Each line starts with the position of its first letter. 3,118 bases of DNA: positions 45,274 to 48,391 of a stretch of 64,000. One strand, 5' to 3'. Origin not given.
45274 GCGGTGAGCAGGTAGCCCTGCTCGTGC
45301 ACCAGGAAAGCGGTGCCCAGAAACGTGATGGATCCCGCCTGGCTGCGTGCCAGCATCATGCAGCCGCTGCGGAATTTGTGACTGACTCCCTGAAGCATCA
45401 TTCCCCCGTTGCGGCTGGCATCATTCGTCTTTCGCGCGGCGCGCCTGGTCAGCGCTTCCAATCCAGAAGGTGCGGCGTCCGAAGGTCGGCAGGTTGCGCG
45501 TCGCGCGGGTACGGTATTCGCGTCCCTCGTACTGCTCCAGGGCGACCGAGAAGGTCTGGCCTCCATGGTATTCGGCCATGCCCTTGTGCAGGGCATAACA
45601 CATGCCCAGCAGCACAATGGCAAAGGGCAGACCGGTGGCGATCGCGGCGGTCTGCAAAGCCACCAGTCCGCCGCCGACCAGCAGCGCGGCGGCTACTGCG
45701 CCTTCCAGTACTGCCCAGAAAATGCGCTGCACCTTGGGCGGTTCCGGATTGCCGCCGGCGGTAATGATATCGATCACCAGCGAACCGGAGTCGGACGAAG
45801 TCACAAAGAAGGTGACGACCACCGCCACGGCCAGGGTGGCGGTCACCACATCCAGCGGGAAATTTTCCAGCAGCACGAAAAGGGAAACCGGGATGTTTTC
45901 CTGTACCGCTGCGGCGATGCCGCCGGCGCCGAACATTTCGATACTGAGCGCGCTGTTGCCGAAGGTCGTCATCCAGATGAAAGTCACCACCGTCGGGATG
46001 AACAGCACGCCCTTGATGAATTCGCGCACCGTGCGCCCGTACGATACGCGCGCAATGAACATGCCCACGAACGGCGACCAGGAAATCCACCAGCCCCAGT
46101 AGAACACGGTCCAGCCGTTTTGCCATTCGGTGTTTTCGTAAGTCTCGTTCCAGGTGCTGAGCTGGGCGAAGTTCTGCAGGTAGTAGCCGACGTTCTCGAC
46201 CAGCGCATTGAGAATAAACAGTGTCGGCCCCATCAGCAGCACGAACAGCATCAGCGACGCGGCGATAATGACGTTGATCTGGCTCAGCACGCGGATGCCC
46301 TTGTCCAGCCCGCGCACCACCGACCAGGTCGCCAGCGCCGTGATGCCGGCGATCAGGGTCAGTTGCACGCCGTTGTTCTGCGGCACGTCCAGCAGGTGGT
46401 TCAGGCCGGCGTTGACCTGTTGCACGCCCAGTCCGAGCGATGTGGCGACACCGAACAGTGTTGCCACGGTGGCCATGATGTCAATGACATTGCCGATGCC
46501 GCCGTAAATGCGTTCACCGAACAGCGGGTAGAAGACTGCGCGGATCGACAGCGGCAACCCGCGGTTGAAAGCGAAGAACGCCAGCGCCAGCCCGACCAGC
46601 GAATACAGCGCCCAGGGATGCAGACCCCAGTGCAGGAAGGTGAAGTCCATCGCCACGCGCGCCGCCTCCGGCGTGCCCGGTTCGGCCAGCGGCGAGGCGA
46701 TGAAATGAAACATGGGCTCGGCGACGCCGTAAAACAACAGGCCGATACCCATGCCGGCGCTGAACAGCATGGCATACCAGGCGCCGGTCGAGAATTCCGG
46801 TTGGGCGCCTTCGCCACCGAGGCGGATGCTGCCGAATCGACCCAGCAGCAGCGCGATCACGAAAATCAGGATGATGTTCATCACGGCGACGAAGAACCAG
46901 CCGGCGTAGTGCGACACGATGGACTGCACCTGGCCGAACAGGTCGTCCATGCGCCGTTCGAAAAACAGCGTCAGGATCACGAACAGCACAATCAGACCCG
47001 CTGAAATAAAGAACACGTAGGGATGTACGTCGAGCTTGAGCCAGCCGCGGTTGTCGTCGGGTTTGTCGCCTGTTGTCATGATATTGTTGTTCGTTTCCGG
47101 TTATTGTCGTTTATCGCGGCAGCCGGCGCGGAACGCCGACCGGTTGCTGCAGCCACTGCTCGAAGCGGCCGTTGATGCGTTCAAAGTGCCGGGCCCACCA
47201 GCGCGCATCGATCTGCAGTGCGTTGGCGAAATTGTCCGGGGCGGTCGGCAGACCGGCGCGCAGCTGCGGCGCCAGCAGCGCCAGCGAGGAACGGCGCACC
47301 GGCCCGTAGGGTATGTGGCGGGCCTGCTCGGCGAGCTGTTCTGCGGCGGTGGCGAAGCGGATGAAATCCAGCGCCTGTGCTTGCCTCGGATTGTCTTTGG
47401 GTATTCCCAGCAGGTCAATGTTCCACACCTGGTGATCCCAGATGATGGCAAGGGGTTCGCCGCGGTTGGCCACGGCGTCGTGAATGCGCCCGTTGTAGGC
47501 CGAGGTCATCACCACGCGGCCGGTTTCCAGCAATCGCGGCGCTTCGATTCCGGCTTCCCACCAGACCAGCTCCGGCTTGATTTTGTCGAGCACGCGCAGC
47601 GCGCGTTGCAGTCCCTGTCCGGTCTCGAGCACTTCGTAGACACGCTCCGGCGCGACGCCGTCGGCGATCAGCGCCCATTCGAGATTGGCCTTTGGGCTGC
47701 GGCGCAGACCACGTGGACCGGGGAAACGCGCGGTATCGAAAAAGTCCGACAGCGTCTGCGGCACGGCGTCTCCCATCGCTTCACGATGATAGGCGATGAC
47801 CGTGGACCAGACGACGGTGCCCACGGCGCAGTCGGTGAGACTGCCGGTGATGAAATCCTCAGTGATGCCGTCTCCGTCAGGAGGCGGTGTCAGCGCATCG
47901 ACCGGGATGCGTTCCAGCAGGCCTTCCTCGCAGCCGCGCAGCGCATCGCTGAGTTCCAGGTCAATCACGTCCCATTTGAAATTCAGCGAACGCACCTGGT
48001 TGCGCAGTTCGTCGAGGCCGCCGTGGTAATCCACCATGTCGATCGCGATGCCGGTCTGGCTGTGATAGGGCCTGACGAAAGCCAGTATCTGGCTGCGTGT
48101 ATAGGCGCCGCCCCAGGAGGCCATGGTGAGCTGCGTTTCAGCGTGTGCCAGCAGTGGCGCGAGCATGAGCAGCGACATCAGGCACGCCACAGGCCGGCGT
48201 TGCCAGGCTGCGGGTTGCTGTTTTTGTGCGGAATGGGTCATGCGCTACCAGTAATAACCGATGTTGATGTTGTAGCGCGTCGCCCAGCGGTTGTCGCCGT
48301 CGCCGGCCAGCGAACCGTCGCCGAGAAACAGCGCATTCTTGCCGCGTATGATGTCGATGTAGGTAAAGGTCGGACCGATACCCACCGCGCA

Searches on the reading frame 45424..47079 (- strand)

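Call 31: search_protein_families(library=pfam, proteins=[window:45424-47079:-], max_evalue=0.00001)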
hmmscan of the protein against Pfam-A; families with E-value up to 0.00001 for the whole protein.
window:45424-47079:- (552 aa): 1 family
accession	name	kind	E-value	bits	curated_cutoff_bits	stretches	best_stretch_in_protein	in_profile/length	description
PF02028.23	BCCT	-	6.2e-195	648.7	27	1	22-502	1-483/485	BCCT, betaine/carnitine/choline family transporter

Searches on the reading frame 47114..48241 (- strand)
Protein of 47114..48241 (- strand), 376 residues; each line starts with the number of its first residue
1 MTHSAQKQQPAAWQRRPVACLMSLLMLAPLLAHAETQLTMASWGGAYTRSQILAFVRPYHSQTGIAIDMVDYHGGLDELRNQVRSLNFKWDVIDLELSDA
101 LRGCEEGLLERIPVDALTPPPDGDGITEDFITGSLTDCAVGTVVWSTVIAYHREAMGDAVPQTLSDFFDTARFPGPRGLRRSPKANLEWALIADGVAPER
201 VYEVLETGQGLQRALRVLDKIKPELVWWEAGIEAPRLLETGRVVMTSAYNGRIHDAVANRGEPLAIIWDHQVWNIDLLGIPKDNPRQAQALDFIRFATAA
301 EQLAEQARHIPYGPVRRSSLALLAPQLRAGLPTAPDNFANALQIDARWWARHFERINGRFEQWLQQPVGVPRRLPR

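Call 10: search_protein_families(library=pfam, proteins=[window:47114-48241:-], max_evalue=0.001)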
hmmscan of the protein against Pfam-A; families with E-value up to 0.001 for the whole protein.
window:47114-48241:- (376 aa): 2 families
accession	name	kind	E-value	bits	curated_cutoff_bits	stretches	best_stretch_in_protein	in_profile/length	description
PF13416.11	SBP_bac_8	-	8.4e-38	131.2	27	1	55-321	2-267/279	Bacterial extracellular solute-binding protein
PF01547.30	SBP_bac_1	-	0.00024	21.6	26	1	196-302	184-305/307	Bacterial extracellular solute-binding protein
